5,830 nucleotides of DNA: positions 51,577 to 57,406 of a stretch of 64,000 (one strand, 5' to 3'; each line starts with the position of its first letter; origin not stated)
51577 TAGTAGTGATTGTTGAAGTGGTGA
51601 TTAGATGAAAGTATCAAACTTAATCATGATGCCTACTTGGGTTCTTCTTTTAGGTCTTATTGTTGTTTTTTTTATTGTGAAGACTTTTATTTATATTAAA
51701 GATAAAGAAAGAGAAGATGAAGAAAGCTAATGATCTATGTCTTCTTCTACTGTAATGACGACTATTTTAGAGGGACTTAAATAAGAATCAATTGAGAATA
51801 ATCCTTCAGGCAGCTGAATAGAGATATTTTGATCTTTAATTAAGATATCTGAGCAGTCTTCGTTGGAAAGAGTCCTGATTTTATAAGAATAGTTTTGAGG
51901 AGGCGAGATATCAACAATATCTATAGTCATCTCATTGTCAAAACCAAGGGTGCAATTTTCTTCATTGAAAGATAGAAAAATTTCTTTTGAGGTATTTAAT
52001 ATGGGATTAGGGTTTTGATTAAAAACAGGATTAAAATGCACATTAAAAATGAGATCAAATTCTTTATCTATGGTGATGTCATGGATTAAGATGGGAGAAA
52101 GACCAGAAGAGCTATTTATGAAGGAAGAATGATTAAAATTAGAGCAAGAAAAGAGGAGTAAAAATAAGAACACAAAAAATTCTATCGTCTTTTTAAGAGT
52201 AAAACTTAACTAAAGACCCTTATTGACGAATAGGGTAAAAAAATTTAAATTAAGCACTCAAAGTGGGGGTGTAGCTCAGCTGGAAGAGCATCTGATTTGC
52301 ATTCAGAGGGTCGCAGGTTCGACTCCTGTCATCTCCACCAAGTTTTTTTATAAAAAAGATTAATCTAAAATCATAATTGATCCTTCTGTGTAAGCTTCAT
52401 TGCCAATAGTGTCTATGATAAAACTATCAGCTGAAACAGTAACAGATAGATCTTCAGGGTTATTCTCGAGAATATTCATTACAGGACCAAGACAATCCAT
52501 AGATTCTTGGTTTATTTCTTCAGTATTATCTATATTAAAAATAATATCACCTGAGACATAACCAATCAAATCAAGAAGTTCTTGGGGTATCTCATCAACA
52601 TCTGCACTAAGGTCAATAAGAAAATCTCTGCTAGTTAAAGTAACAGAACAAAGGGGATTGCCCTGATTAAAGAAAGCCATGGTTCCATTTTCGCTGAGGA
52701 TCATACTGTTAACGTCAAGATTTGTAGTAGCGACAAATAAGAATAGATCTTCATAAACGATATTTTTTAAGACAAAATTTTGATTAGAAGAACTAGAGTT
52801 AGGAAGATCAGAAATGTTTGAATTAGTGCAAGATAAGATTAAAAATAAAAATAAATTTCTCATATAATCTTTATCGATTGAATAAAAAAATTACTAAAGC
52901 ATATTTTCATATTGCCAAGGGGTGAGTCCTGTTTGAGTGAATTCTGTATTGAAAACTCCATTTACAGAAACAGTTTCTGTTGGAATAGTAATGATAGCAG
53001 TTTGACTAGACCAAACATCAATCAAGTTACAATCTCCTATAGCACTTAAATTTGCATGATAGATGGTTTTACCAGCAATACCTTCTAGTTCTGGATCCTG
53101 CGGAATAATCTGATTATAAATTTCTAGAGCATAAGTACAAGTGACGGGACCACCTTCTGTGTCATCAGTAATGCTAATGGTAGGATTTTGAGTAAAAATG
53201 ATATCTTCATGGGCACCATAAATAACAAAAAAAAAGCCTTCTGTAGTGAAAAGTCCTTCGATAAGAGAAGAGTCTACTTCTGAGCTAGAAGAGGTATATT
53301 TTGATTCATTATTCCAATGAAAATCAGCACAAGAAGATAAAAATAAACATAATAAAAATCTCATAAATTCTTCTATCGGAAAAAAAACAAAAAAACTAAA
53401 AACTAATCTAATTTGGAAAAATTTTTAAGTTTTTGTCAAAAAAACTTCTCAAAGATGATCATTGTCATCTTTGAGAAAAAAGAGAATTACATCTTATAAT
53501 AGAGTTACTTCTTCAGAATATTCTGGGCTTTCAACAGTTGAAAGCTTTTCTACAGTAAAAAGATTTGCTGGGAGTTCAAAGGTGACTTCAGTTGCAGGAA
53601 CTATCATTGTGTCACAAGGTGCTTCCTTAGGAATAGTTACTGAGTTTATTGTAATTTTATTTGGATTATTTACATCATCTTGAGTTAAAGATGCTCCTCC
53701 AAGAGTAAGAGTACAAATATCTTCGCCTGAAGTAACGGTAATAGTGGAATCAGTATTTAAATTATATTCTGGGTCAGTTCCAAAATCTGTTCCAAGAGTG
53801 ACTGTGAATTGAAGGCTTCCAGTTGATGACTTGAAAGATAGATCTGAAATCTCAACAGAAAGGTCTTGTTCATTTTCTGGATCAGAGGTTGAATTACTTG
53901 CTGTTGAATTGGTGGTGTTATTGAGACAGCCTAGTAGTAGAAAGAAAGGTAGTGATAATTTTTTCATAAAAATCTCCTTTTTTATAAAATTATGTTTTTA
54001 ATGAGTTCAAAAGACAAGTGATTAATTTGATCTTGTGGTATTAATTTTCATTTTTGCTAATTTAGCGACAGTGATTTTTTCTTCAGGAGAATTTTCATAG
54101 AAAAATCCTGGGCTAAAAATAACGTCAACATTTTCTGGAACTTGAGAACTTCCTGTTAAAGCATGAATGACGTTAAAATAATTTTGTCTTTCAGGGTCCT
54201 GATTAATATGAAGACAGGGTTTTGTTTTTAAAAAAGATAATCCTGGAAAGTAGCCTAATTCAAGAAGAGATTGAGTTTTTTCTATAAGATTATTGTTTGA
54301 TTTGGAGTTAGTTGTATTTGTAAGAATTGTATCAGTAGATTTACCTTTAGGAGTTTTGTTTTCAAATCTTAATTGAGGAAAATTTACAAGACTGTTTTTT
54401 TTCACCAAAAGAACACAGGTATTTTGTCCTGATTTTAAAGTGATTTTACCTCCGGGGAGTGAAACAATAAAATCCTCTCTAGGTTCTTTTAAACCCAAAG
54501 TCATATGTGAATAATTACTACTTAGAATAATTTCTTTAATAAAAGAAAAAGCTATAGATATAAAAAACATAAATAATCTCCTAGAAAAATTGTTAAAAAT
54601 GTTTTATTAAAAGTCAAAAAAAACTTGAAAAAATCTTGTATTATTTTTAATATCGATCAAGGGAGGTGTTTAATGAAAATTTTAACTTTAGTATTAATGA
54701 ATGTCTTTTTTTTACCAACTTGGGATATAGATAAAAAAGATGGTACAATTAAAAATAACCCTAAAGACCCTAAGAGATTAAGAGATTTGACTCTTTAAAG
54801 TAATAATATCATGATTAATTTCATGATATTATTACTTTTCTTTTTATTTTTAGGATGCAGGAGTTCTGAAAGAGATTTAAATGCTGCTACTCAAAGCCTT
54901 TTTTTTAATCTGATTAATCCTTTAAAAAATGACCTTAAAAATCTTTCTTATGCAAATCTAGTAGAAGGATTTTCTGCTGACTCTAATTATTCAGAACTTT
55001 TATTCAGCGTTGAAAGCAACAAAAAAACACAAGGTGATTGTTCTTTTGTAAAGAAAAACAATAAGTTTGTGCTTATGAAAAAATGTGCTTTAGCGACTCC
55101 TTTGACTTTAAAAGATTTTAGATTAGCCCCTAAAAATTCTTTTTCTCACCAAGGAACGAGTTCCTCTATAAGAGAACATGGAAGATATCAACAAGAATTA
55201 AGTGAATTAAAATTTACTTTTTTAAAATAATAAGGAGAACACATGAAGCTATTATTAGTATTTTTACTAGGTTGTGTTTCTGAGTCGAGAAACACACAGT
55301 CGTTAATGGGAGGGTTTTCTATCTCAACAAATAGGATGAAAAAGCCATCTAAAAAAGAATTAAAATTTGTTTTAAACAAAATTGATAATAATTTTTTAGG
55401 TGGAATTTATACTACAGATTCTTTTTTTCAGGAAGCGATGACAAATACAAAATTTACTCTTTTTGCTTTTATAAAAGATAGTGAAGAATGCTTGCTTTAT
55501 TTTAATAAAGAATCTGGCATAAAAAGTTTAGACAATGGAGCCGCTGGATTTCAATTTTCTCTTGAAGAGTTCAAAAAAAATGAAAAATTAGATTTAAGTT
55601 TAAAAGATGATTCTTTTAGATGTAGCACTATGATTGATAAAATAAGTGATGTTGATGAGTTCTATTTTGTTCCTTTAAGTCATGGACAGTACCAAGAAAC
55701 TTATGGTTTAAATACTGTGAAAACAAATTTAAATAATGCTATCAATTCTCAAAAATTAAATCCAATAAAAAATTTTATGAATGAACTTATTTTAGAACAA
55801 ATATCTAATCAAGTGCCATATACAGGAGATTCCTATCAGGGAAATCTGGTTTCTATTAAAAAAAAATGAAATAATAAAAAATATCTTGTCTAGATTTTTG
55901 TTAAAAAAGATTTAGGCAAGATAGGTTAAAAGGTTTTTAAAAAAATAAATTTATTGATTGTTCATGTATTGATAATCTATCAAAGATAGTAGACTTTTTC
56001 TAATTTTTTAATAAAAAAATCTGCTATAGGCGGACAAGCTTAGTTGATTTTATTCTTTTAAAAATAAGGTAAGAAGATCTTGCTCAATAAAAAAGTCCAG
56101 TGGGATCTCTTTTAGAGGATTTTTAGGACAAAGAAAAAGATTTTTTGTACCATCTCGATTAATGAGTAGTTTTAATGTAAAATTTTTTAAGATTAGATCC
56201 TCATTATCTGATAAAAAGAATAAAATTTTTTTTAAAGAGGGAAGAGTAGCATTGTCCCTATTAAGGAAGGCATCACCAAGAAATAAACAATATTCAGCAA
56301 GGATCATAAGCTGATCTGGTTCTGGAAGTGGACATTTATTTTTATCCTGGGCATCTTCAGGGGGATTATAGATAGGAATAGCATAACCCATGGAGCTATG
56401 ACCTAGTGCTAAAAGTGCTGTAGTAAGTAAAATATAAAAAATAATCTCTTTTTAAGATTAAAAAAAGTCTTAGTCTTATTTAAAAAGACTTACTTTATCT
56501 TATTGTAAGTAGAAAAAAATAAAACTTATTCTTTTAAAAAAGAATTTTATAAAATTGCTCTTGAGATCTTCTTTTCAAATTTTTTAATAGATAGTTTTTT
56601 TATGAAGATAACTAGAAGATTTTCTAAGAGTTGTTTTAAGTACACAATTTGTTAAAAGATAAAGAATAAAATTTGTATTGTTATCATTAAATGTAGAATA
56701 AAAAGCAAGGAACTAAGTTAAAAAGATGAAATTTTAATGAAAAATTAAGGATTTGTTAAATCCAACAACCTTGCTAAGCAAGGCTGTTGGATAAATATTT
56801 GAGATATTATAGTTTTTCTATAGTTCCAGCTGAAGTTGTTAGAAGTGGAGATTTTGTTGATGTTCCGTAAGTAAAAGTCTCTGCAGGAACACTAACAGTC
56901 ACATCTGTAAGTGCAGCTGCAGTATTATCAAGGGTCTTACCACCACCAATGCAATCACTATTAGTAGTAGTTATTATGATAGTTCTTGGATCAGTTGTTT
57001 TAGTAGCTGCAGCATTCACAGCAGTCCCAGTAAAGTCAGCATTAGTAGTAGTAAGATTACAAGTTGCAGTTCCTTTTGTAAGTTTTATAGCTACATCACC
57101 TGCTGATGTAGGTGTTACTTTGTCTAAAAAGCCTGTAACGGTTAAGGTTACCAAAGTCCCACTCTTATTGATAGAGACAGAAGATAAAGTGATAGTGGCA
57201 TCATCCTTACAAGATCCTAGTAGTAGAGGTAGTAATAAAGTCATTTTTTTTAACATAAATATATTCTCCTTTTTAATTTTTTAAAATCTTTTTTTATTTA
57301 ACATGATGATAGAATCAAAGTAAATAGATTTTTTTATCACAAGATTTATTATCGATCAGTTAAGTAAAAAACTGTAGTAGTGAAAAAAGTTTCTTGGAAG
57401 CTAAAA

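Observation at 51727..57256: Island of five paralogous two-cysteine lipoproteins around a lone tRNA-Ala: an undescribed surface-protein family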

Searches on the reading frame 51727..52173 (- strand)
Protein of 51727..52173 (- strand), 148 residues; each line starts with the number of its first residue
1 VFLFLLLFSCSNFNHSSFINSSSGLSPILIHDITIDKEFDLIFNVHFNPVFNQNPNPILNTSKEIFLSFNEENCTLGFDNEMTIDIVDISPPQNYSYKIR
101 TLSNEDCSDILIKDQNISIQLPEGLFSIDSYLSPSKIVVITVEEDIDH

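Call 3: search_protein_families(library=pfam, proteins=[window:51727-52173:-], max_evalue=1)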
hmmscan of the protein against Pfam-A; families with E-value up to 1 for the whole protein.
window:51727-52173:- (148 aa): 0 families

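Call 43: search_protein_families(library=ncbifam, proteins=[window:51727-52173:-], max_evalue=1)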
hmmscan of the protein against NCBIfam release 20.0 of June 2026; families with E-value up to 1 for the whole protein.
window:51727-52173:- (148 aa): 0 families

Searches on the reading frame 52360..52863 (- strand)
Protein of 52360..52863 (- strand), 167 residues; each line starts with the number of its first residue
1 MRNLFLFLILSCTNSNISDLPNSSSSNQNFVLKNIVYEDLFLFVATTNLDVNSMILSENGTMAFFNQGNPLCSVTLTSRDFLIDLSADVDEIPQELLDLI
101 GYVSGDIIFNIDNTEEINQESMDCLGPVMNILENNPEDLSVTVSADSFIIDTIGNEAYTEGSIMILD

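Call 3: search_protein_families(library=pfam, proteins=[window:52360-52863:-], max_evalue=1)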
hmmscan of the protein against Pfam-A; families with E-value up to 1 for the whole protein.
window:52360-52863:- (167 aa): 0 families

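Call 33: list_cluster_members(proteins=[P0002, P0003, window:52360-52863:-, window:52894-53364:-, window:53494-53967:-, window:33915-34808:+, window:54811-55230:+, window:55243-55869:+])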
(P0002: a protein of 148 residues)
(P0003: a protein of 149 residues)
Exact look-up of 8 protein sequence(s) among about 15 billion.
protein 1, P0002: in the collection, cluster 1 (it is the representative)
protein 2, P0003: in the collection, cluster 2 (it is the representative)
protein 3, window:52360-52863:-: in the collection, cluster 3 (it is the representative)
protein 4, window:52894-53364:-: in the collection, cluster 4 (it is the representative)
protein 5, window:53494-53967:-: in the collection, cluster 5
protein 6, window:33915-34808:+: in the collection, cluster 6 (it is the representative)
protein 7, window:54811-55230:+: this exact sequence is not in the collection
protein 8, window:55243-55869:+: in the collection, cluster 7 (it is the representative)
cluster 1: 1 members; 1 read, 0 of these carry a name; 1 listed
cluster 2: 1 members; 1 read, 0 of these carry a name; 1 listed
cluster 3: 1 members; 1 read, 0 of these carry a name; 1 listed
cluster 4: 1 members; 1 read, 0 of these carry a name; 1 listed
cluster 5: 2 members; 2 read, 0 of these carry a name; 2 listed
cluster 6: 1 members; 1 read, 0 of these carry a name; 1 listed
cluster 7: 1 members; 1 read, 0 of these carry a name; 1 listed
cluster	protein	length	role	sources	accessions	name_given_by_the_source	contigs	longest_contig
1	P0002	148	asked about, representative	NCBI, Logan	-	-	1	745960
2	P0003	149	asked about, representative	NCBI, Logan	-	-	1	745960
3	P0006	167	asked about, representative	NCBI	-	-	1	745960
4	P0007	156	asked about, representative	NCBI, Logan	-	-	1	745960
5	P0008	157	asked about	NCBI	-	-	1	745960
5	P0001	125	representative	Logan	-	-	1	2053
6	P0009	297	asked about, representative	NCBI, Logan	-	-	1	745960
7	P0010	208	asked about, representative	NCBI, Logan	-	-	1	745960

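Call 43: search_protein_families(library=ncbifam, proteins=[window:52360-52863:-], max_evalue=1)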
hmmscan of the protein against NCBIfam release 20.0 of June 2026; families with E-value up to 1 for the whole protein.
window:52360-52863:- (167 aa): 0 families

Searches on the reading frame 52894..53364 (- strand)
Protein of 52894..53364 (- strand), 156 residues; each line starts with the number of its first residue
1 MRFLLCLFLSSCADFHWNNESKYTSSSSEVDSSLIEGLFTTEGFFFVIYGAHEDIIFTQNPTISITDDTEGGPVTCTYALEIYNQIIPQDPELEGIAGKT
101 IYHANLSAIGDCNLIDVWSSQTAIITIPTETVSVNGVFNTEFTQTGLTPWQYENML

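Call 3: search_protein_families(library=pfam, proteins=[window:52894-53364:-], max_evalue=1)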
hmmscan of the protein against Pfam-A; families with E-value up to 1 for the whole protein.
window:52894-53364:- (156 aa): 0 families

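Call 40: find_encoding_contigs(protein=window:52894-53364:-, flank=5000, max_places=6)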
Protein window:52894-53364:- (156 aa): 1 contig read that carries it; 1 place shown.
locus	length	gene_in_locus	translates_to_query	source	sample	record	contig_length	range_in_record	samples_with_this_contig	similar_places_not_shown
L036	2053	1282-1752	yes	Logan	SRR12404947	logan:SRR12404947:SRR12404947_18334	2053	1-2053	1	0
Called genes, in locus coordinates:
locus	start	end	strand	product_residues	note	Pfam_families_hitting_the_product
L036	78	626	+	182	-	-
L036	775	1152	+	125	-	-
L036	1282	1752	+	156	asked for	-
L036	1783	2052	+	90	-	?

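Call 43: search_protein_families(library=ncbifam, proteins=[window:52894-53364:-], max_evalue=1)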
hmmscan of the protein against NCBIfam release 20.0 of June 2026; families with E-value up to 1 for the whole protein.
window:52894-53364:- (156 aa): 0 families

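Call 55: find_homologous_proteins(query=A9, max_evalue=1)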
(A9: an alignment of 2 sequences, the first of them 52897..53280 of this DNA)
Query A9 (2 sequences) (128 aa, profile of the alignment): 2 proteins with E <= 1 among 77 candidates.
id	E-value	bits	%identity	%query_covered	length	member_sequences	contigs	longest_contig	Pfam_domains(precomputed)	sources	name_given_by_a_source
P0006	4.2e-68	246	24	30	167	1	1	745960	-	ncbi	-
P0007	1.5e-56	208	100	100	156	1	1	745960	-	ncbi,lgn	-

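Call 56: find_related_loci(query=A7, collection=metagenome_contigs, flank=10000)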
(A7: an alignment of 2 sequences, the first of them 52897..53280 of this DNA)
Query A7 (128 aa) in metagenome_contigs; peptide patterns used: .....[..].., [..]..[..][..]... (x = any residue, [..] = any of these).
214 stretches matched a pattern, but none encodes a relative of the query by tblastn (E <= 1e-3).

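Call 68: predict_structure(alignment_id=A10)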
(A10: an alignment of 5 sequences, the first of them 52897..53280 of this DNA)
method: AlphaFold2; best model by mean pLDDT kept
length: 128 residues; sequences in the alignment: 5
mean_pLDDT: 57.7   pTM: 0.46
mean pLDDT of the five models: 57.7, 55.6, 51.9, 50.1, 47.9
residues with pLDDT >= 90: 0; 70-90: 13; 50-70: 86; < 50: 29
segments of 3 or more residues with pLDDT < 50: 1-10, 12-16, 18-20, 59-62
pLDDT, mean of each block of 10 residues (from residue 1): 41 47 59 70 70 59 50 60 61 61 62 56 52
secondary structure, 60 per line:
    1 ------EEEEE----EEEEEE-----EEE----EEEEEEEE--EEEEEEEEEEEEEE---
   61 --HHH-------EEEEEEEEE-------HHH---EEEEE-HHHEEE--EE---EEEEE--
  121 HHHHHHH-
elements in order: E7-11 E16-21 E27-29 E34-41 E44-57 E73-81 E95-99 E104-106 E114-118 H121-127

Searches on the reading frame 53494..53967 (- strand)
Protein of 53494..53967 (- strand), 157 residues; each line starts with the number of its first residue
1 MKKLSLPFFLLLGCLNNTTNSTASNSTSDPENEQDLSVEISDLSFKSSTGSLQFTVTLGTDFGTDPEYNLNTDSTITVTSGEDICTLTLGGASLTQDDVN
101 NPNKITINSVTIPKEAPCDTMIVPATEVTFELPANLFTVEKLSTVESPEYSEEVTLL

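Call 3: search_protein_families(library=pfam, proteins=[window:53494-53967:-], max_evalue=1)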
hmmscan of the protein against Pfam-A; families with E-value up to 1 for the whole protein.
window:53494-53967:- (157 aa): 1 family
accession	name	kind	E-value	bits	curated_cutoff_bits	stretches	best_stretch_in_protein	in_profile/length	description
PF03725.20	RNase_PH_C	-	0.081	13.3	20.8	1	71-100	28-58/67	3' exoribonuclease family, domain 2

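Call 6: find_homologous_proteins(query=window:53494-53967:-, max_evalue=0.01)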
Query window:53494-53967:- (157 aa): 1 proteins with E <= 0.01 among 76 candidates.
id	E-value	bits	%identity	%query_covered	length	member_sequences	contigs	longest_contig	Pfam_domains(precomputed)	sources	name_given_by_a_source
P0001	5.8e-65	236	98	73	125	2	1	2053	-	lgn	-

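Call 39: find_encoding_contigs(protein=P0001, flank=5000, max_places=6)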
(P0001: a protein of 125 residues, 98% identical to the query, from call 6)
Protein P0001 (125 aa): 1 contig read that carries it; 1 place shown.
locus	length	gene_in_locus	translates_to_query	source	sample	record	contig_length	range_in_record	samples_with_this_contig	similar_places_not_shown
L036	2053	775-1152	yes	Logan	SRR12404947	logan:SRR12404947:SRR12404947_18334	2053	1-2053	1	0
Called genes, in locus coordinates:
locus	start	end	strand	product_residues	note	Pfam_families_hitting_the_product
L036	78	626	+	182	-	-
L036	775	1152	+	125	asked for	-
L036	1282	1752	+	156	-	-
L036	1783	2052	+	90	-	?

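Call 43: search_protein_families(library=ncbifam, proteins=[window:53494-53967:-], max_evalue=1)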
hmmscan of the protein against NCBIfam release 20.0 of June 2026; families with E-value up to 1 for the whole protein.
window:53494-53967:- (157 aa): 1 family
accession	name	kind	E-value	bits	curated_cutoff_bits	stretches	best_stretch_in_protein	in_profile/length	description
NF038040.1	phero_PhrK_fam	equivalog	0.058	13.6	35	1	84-107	10-33/40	PhrK family phosphatase-inhibitory pheromone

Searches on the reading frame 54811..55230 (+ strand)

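Call 3: search_protein_families(library=pfam, proteins=[window:54811-55230:+], max_evalue=1)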
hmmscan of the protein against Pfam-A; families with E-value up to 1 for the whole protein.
window:54811-55230:+ (139 aa): 1 family
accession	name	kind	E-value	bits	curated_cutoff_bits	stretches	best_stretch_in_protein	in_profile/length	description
PF21414.2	SMK_beta_su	-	0.086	13.7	27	0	71-96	53-79/90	Salt-mediated killer protoxin 1, beta subunit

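Call 43: search_protein_families(library=ncbifam, proteins=[window:54811-55230:+], max_evalue=1)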
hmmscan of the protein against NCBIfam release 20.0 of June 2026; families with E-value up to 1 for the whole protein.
window:54811-55230:+ (139 aa): 0 families

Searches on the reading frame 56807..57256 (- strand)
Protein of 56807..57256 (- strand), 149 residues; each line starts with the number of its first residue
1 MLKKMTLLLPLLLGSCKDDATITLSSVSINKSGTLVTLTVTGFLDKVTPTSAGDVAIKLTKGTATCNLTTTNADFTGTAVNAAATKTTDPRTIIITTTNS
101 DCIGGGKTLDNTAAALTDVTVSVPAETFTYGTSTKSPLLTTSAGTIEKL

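Call 3: search_protein_families(library=pfam, proteins=[window:56807-57256:-], max_evalue=1)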
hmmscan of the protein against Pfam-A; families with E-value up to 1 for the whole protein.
window:56807-57256:- (149 aa): 0 families

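Call 7: find_encoding_contigs(protein=window:56807-57256:-, flank=10000, max_places=6)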
Protein window:56807-57256:- (149 aa): 1 contig read that carries it; 1 place shown.
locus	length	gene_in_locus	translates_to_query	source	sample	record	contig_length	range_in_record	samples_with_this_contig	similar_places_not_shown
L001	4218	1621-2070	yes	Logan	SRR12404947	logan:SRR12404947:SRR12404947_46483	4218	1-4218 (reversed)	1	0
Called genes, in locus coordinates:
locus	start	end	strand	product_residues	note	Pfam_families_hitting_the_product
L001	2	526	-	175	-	?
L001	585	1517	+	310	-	PF00579:tRNA-synt_1b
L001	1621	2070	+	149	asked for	-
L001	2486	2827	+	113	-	-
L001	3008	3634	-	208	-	-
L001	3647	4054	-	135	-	-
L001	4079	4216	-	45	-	?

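Call 43: search_protein_families(library=ncbifam, proteins=[window:56807-57256:-], max_evalue=1)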
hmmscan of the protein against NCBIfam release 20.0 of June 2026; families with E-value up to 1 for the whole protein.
window:56807-57256:- (149 aa): 0 families
